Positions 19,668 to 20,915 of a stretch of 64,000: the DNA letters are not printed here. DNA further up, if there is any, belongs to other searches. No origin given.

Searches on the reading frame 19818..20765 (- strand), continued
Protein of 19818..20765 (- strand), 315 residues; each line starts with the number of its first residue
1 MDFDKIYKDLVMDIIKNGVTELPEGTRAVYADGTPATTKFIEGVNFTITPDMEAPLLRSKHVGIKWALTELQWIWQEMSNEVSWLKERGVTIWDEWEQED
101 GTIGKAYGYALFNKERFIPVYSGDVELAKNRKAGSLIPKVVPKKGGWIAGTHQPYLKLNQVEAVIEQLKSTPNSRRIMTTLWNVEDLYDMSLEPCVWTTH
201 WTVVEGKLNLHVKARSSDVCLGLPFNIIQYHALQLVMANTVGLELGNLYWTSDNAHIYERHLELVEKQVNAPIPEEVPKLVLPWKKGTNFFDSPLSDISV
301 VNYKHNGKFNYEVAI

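Call 13: find_homologous_proteins(query=window:19818-20765:-, max_evalue=1e-10)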
Query window:19818-20765:- (315 aa): 498 proteins with E <= 1e-10 among 1080 candidates; the best 120 are listed.
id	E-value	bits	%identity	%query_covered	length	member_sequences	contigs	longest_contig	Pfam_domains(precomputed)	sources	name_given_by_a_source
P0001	1.5e-211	720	98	100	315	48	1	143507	PF00303.25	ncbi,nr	ncbi:putative thymidylate synthase [Enterococcus phage vB_EfaH_EF1TV]|nr:putative thymidylate syntha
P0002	1.3e-183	628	85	100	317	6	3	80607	PF00303.25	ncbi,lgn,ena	-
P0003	4.4e-157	541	96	50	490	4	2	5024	PF00303.25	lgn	-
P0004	6.8e-134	464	65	100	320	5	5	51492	PF00303.25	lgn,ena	-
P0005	1.6e-133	463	66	100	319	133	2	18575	PF00303.25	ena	-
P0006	3.3e-115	403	59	100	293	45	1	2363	PF00303.25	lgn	-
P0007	7.9e-114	398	58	100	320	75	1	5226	PF00303.25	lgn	-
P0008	6.8e-108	379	56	99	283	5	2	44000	PF00303.25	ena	-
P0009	4.8e-106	373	55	99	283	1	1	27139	PF00303.25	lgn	-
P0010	5.0e-106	373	55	99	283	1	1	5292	PF00303.25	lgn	-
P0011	1.1e-105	372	55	99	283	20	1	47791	PF00303.25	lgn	-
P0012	1.3e-105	371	55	99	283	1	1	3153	PF00303.25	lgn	-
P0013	5.0e-105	370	54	99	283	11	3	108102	PF00303.25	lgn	-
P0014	1.4e-104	368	55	99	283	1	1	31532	PF00303.25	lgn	-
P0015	2.5e-104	367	54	99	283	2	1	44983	PF00303.25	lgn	-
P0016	2.0e-103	364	54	99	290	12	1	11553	PF00303.25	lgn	-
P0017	4.4e-100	353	57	65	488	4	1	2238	PF00303.25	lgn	-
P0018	7.6e-100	352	65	50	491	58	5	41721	PF00303.25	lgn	-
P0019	3.0e-97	344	54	100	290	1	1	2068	PF00303.25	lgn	-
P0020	6.4e-96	340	52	99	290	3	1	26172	PF00303.25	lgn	-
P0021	1.4e-95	338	52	99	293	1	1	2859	PF00303.25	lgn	-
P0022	1.0e-92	329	51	99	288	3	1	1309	PF00303.25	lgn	-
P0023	6.6e-89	317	50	99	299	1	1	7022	PF00303.25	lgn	-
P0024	9.1e-89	316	51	99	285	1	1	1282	PF00303.25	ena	-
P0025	1.1e-88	316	52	99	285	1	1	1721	PF00303.25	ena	-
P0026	1.1e-88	316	50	99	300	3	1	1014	PF00303.25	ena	-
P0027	2.0e-88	315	53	99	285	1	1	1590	PF00303.25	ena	-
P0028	2.0e-88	315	52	99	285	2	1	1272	PF00303.25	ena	-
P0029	2.3e-88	315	52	99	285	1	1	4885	PF00303.25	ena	-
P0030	3.4e-88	314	50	99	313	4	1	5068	PF00303.25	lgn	-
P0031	3.8e-88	314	52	99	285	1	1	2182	PF00303.25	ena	-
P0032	3.9e-88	314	52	99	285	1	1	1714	PF00303.25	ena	-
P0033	4.0e-88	314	52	99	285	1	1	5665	PF00303.25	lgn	-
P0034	4.1e-88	314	51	99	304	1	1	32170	PF00303.25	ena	-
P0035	4.2e-88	314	52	99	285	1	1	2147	PF00303.25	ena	-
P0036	5.3e-88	314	52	99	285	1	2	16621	PF00303.25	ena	-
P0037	7.7e-88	313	52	99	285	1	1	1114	PF00303.25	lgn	-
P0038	8.9e-88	313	52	99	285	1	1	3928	PF00303.25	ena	-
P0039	1.0e-87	313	52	99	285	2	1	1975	PF00303.25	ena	-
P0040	1.1e-87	313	52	99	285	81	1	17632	PF00303.25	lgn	-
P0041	1.2e-87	312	50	99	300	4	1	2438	PF00303.25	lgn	-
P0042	1.3e-87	312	51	99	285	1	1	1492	PF00303.25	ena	-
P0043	1.3e-87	312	52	99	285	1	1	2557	PF00303.25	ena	-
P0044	1.4e-87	312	52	99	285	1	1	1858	PF00303.25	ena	-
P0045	1.4e-87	312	52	99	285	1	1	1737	PF00303.25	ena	-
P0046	1.7e-87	312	52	99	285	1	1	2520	PF00303.25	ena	-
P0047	1.8e-87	312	52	99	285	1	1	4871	PF00303.25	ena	-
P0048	1.9e-87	312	52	99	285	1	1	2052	PF00303.25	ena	-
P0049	1.9e-87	312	51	99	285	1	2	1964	PF00303.25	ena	-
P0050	2.9e-87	311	52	99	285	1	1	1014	PF00303.25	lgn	-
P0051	5.0e-87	310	51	99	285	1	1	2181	PF00303.25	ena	-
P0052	6.2e-87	310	52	99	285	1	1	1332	PF00303.25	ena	-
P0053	7.4e-87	310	52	99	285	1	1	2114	PF00303.25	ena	-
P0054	9.2e-87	309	51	99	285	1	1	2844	PF00303.25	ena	-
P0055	1.0e-86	309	52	99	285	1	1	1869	PF00303.25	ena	-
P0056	1.1e-86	309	51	99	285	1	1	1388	PF00303.25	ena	-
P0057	1.3e-86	309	51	99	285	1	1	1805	PF00303.25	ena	-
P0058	1.3e-86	309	48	99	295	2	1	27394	PF00303.25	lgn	-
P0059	1.4e-86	309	52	99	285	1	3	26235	PF00303.25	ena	-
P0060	1.8e-86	309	49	99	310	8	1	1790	PF00303.25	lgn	-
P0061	1.8e-86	309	52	99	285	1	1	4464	PF00303.25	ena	-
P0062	2.3e-86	308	52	99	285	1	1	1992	PF00303.25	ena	-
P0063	2.7e-86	308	52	99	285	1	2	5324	PF00303.25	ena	-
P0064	2.8e-86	308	52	99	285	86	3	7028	PF00303.25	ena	-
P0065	3.6e-86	308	51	99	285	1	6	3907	PF00303.25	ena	-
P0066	3.7e-86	307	49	99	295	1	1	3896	PF00303.25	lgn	-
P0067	4.0e-86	307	51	99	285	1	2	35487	PF00303.25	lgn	-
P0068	4.2e-86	307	51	99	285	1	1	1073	PF00303.25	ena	-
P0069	5.7e-86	307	51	99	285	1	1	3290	PF00303.25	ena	-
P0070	6.0e-86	307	51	99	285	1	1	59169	PF00303.25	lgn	-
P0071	6.1e-86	307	52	99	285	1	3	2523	PF00303.25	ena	-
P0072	6.6e-86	307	52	99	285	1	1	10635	PF00303.25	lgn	-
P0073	9.3e-86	306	51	99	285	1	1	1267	PF00303.25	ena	-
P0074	9.3e-86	306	52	99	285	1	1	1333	PF00303.25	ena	-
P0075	1.0e-85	306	51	99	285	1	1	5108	PF00303.25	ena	-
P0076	1.2e-85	306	50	99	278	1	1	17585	PF00303.25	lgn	-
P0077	1.3e-85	306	51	99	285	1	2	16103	PF00303.25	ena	-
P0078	1.7e-85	305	51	99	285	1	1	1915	PF00303.25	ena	-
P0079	1.8e-85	305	51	99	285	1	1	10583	PF00303.25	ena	-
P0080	2.1e-85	305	51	99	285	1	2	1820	PF00303.25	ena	-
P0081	2.2e-85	305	49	99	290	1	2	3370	PF00303.25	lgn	-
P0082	2.5e-85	305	51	99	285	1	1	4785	PF00303.25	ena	-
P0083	2.7e-85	305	52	99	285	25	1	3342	PF00303.25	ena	-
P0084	1.4e-84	302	52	99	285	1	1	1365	PF00303.25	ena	-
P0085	1.9e-84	302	51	99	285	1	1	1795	PF00303.25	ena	-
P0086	1.9e-84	302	51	99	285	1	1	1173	PF00303.25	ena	-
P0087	2.0e-84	302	51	99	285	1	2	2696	PF00303.25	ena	-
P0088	5.7e-84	300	51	99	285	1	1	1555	PF00303.25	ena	-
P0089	2.3e-83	298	50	99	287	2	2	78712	PF00303.25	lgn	-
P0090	2.9e-83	298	47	100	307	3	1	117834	PF00303.25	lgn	-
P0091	3.3e-83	298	48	99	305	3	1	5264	PF00303.25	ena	-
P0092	8.9e-83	296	50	99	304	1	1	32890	PF00303.25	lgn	-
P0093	2.6e-82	295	47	99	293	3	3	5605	PF00303.25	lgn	-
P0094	5.4e-82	294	45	69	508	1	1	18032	PF00303.25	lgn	-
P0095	2.0e-81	292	53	92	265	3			PF00303.25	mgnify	mgnify:FL=1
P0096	7.4e-81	290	47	99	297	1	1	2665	PF00303.25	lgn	-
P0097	7.7e-81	290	48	99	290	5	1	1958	PF00303.25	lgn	-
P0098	1.6e-80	289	49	99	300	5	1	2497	PF00303.25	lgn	-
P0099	2.6e-80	288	57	76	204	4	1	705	PF00303.25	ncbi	ncbi:thymidylate synthase, partial [Arthrospira platensis SPKY2]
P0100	6.6e-79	284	48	99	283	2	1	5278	PF00303.25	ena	-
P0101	1.2e-78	283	48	99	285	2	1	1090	PF00303.25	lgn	-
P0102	1.6e-78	282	49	92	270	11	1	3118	PF00303.25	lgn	-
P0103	2.7e-78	282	48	99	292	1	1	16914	PF00303.25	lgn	-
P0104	4.1e-78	281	46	99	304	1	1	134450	PF00303.25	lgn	-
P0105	6.5e-76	274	44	62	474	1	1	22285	PF00303.25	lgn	-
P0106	6.2e-75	271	51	91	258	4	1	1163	PF00303.25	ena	-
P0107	5.4e-72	261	43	99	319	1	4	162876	PF00303.25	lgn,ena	-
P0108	1.0e-70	257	44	99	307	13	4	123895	PF00303.25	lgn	-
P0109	2.0e-69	253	44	99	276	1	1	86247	PF00303.25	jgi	jgi:thymidylate synthase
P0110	6.2e-69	251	44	99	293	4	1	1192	PF00303.25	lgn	-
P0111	9.4e-68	247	44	99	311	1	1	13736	PF00303.25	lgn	-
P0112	1.6e-67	246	43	99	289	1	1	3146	PF00303.25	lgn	-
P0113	3.4e-67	245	42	99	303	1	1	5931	PF00303.25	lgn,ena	-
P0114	5.6e-67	244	42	99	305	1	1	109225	PF00303.25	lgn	-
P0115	4.7e-66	241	43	98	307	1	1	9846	PF00303.25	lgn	-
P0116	7.2e-66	241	44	99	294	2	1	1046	PF00303.25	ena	-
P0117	8.6e-66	241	43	99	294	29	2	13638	PF00303.25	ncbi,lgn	ncbi:TPA: thymidylate synthase [Streptococcus suis]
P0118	1.3e-65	240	42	99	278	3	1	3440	PF00303.25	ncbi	-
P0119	1.4e-65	240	44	99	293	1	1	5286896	PF00303.25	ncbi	ncbi:thymidylate synthase [Priestia endophytica]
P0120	3.4e-65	239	41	99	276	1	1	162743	PF00303.25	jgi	jgi:thymidylate synthase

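Call 47: search_protein_families(library=pfam, proteins=[P0003, P0094, P0105], max_evalue=0.1)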
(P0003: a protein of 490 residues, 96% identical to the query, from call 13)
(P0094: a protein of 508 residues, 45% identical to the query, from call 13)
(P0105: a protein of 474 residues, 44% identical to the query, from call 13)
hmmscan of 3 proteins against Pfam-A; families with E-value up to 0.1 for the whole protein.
P0003 (490 aa): 3 families
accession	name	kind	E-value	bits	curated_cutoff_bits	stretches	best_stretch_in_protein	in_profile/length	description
PF00303.24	Thymidylat_synt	-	7.8e-69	232.2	24.3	2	310-490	87-266/266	Thymidylate synthase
PF09339.16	HTH_IclR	-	0.011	16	22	1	252-272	19-39/52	IclR helix-turn-helix domain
PF05789.16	Baculo_VP1054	-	0.059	12.8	27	0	202-241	154-196/379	Baculovirus VP1054 protein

P0094 (508 aa): 2 families
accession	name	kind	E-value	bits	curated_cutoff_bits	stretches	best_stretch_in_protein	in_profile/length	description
PF00303.24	Thymidylat_synt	-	1.3e-57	195.5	24.3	2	314-507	87-265/266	Thymidylate synthase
PF12181.14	MogR_DNAbind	-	0.0068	16.7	25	0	446-505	2-60/151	DNA binding domain of the motility gene repressor (MogR)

P0105 (474 aa): 1 family
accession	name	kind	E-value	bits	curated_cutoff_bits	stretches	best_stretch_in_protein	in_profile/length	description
PF00303.24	Thymidylat_synt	-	3.9e-54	184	24.3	2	289-473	87-265/266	Thymidylate synthase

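Call 48: find_encoding_contigs(protein=P0003, flank=3000, max_places=3)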
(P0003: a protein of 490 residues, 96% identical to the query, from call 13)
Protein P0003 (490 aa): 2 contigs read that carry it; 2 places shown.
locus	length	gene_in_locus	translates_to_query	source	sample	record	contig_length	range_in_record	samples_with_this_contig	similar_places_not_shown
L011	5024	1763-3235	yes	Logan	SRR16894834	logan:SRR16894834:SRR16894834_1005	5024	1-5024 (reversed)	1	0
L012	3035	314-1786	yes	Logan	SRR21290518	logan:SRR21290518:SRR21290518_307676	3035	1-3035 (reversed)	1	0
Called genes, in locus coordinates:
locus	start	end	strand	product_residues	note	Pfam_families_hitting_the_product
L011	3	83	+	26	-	?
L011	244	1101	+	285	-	PF01145:Band_7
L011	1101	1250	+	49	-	-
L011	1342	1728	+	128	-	PF11672:DUF3268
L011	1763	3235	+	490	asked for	PF00303:Thymidylat_synt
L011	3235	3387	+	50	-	-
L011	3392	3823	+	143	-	-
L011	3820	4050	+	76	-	-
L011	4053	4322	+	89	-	-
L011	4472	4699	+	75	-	-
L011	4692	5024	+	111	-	?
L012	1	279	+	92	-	?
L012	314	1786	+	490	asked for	PF00303:Thymidylat_synt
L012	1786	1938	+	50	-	-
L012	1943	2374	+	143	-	-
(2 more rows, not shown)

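Call 51: predict_structure(alignment_id=A1)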
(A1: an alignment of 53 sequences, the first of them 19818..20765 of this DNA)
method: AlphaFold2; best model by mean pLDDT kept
length: 315 residues; sequences in the alignment: 53
mean_pLDDT: 93.0   pTM: 0.92
mean pLDDT of the five models: 93.0, 91.3, 90.4, 89.9, 89.7
residues with pLDDT >= 90: 262; 70-90: 39; 50-70: 12; < 50: 2
segments of 3 or more residues with pLDDT < 50: none
pLDDT, mean of each block of 10 residues (from residue 1): 94 98 92 95 98 96 97 97 97 93 95 90 78 74 61 85 95 95 92 92 98 97 97 98 98 98 98 96 96 97 96 86
secondary structure, 60 per line:
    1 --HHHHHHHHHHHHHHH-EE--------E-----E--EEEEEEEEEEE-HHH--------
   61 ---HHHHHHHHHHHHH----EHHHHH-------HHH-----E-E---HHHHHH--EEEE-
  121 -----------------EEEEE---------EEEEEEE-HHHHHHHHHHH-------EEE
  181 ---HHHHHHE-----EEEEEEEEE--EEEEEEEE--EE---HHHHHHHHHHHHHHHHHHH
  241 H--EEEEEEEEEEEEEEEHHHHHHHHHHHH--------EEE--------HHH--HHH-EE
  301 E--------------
elements in order: H3-17 E38-48 H64-76 H82-86 H108-113 E116-119 E138-142 E152-158 H160-170 E178-180 H184-189 E196-204 E207-214 H222-241 E244-258 H259-270 E279-281 E299-301

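Call 54: fold_search(model_id=the predicted structure, library=pdb)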
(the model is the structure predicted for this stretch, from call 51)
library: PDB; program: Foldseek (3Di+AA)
matches with E <= 10: 700; with E <= 0.001: 396
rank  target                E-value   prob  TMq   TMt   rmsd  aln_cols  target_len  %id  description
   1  1b02                  5.5e-34  1.00  0.82  0.93   3.3       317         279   38  CRYSTAL STRUCTURE OF THYMIDYLATE SYNTHASE A FROM BACILLUS SUBTILIS (released 1999-03-29)
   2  1bsp_A                2.0e-31  1.00  0.82  0.92   4.1       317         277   38  THERMOSTABLE THYMIDYLATE SYNTHASE A FROM BACILLUS SUBTILIS (released 1999-02-16)
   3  1bsf_A                2.9e-30  1.00  0.82  0.93   3.2       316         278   38  THERMOSTABLE THYMIDYLATE SYNTHASE A FROM BACILLUS SUBTILIS (released 1999-01-13)
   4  6cdz_A                2.3e-27  1.00  0.76  0.90   5.1       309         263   27  E. coli thymidylate synthase mutant I264Am (released 2018-05-16)
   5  1qqq                  1.3e-26  1.00  0.77  0.91   5.1       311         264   27  CRYSTAL STRUCTURE ANALYSIS OF SER254 MUTANT OF ESCHERICHIA COLI THYMIDYLATE SYNTHASE (released 1999-06-14)
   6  1ev8                  1.4e-26  1.00  0.76  0.90   5.1       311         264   27  CRYSTAL STRUCTURE ANALYSIS OF CYS167 MUTANT OF ESCHERICHIA COLI (released 2000-05-03)
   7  1bq2                  1.8e-26  1.00  0.77  0.91   5.0       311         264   27  E. COLI THYMIDYLATE SYNTHASE MUTANT N177A (released 1999-04-27)
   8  1ffl                  2.1e-26  1.00  0.76  0.91   5.1       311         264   27  CRYSTAL STRUCTURE OF THE APO-THYMIDYLATE SYNTHASE R166Q MUTANT (released 2000-07-28)
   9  1aiq_A                2.6e-26  1.00  0.77  0.91   5.1       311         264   27  CRYSTAL STRUCTURE OF THYMIDYLATE SYNTHASE R126E MUTANT (released 1997-11-12)
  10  2vet                  2.7e-26  1.00  0.77  0.91   5.1       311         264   27  CRYSTAL STRUCTURE OF THE THYMIDYLATE SYNTHASE K48Q COMPLEXED WITH DUMP (released 2007-12-04)
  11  6auj_B                3.7e-26  1.00  0.75  0.91   3.6       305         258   27  Crystal structure of thymidylate synthase from Elizabethkingia anophelis NUHP1 (released 2017-09-27)
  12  1kzj_A                4.2e-26  1.00  0.77  0.91   4.6       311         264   28  Crystal Structure of EcTS W80G/dUMP/CB3717 Complex (released 2002-07-03)
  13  1evf                  4.2e-26  1.00  0.77  0.91   5.1       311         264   27  CRYSTAL STRUCTURE ANALYSIS OF CYS167 MUTANT OF ESCHERICHIA COLI (released 2000-05-03)
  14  4gev_A                4.7e-26  1.00  0.77  0.91   5.1       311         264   27  E. coli thymidylate synthase Y209W variant in complex with substrate and a cofactor analog (released 2012-08-29)
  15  2ftn                  4.7e-26  1.00  0.76  0.91   5.1       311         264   27  E. coli thymidylate synthase Y94F mutant (released 2006-05-02)
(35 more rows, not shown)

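Call 58: search_protein_families(library=ncbifam, proteins=[P0119, P0008], max_evalue=0.01)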
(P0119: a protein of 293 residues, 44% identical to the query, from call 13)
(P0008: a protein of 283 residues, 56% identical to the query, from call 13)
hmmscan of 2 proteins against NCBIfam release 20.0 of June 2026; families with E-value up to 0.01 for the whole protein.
P0119 (293 aa): 8 families
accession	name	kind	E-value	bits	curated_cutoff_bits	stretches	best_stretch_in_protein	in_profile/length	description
NF002495.0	PRK01827.1-1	equivalog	6.9e-101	337.4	327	1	1-293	1-279/279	thymidylate synthase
NF002497.0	PRK01827.1-3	equivalog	4.1e-74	249.2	327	1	7-293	3-264/264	thymidylate synthase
NF002496.0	PRK01827.1-2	equivalog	1.6e-66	224.6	325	2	135-293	160-318/318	thymidylate synthase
TIGR03284.1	thym_sym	equivalog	8.1e-65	218.9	108.35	1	7-293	2-296/296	thymidylate synthase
NF002499.0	PRK01827.1-5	equivalog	1.4e-59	201.5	405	1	7-293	3-264/264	thymidylate synthase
NF010393.0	PRK13821.1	equivalog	1.7e-38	132.4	576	2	136-269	153-288/323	thymidylate synthase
NF002498.0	PRK01827.1-4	equivalog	1.3e-35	123.1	427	1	7-289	3-279/283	thymidylate synthase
TIGR03283.1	thy_syn_methano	equivalog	2.6e-17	63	174.55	1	118-242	90-198/201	thymidylate synthase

P0008 (283 aa): 8 families
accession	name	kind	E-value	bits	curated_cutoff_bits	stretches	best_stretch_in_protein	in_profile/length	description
NF002495.0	PRK01827.1-1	equivalog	1.5e-67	228.1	327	1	1-283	1-279/279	thymidylate synthase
NF002497.0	PRK01827.1-3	equivalog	5.7e-50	170.1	327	1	8-283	4-264/264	thymidylate synthase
NF002499.0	PRK01827.1-5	equivalog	2.1e-45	155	405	1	8-283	4-264/264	thymidylate synthase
TIGR03284.1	thym_sym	equivalog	8e-43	146.7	108.35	2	99-283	117-296/296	thymidylate synthase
NF002496.0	PRK01827.1-2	equivalog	2.2e-42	145.3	325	2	101-283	141-318/318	thymidylate synthase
NF002498.0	PRK01827.1-4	equivalog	4.2e-21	75.5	427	1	96-233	96-232/283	thymidylate synthase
NF010393.0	PRK13821.1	equivalog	1.7e-17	63.4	576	1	124-236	155-269/323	thymidylate synthase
TIGR03283.1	thy_syn_methano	equivalog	2.2e-16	60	174.55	1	121-229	91-199/201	thymidylate synthase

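Call 69: find_related_loci(query=A1, collection=genome_contigs, flank=2500)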
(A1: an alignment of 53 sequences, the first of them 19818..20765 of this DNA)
Query A1 (315 aa) in genome_contigs; peptide patterns used: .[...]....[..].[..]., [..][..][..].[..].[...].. (x = any residue, [..] = any of these).
600 stretches matched a pattern (row limit reached: there are more); 597 encode a relative of the query (tblastn E <= 1e-3); the best 80 are kept; 80 distinct loci.
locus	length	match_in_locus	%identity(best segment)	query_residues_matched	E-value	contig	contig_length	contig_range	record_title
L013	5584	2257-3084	38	3-315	4e-59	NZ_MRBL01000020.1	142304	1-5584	Bacillus haynesii strain NRRL B-41327 Bacillus_sp_NRRL_B-41327_contig_20, whole genome shotgun sequence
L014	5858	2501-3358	44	3-315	5e-82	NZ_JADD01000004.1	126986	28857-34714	Hutsoniella sourekii ATCC 700629 T408DRAFT_scaffold00003.3_C, whole genome shotgun sequence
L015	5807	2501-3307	37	4-306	7e-52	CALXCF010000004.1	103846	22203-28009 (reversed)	MAG: uncultured Clostridia bacterium isolate BRZ_GT__bin15 genome assembly, contig: BRZ_GT__NODE_221_length_103846_cov_4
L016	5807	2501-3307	36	4-306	3e-50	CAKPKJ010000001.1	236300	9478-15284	MAG: uncultured Clostridia bacterium isolate REFINED_METABAT215_TOP10_CONTIGS_1500_ASSEMBLY_K77_MERGED__Hadza_MoBio_hadz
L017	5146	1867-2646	37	13-306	2e-49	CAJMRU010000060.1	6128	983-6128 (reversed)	TPA_asm: uncultured bacterium isolate ERR321600-bin.3 genome assembly, contig: NODE_4006_length_6128_cov_5.246830, whole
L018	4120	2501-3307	35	4-306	6e-49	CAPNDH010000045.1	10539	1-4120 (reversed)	MAG TPA_asm: uncultured Clostridia bacterium isolate MGBC165436 genome assembly, contig: MGBC165436.45, whole genome sho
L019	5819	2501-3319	34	4-310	2e-48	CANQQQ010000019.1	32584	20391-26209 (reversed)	MAG: uncultured Clostridia bacterium isolate Lapin-008__bin82 genome assembly, contig: Lapin-008__NODE_1584_length_32584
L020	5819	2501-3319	34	4-310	3e-48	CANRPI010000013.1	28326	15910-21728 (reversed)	MAG: uncultured Clostridia bacterium isolate Lapin-018__bin73 genome assembly, contig: Lapin-018__NODE_1336_length_28326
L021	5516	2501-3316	35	4-315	4e-48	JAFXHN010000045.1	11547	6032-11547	MAG: Bacillota bacterium isolate RGIG6420 Sheep_Rectum.Co__c1459809, whole genome shotgun sequence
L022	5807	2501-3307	35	4-306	3e-48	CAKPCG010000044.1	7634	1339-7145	MAG: uncultured Clostridia bacterium isolate REFINED_METABAT215_TOP10_CONTIGS_1500_ASSEMBLY_K77_MERGED__Hadza_MoBio_C-RE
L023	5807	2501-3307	36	4-306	3e-48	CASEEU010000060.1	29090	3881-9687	uncultured Eubacteriales bacterium isolate SI.O4.metabat-bins.135 genome assembly, contig: SI.O4.metabat-bins.135.fa_k14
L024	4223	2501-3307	34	4-306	1e-47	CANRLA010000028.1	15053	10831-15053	MAG: uncultured Clostridia bacterium isolate Lapin-033__bin63 genome assembly, contig: Lapin-033__NODE_3373_length_15053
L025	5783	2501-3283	34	4-305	1e-47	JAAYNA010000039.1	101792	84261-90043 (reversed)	MAG: Clostridiaceae bacterium isolate AS20ysBPTH_8 15384_AS20, whole genome shotgun sequence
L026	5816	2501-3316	35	4-315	9e-48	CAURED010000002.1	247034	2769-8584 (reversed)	MAG TPA_asm: uncultured Aminipila sp. isolate ERR9968768_bin.3_MetaWRAP_v1.3_MAG genome assembly, contig: ERZ21616018.32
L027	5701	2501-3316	33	4-315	3e-47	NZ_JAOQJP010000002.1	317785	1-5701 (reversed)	Brotomerdimonas butyrica strain Sanger_12 .13414_6_60.2, whole genome shotgun sequence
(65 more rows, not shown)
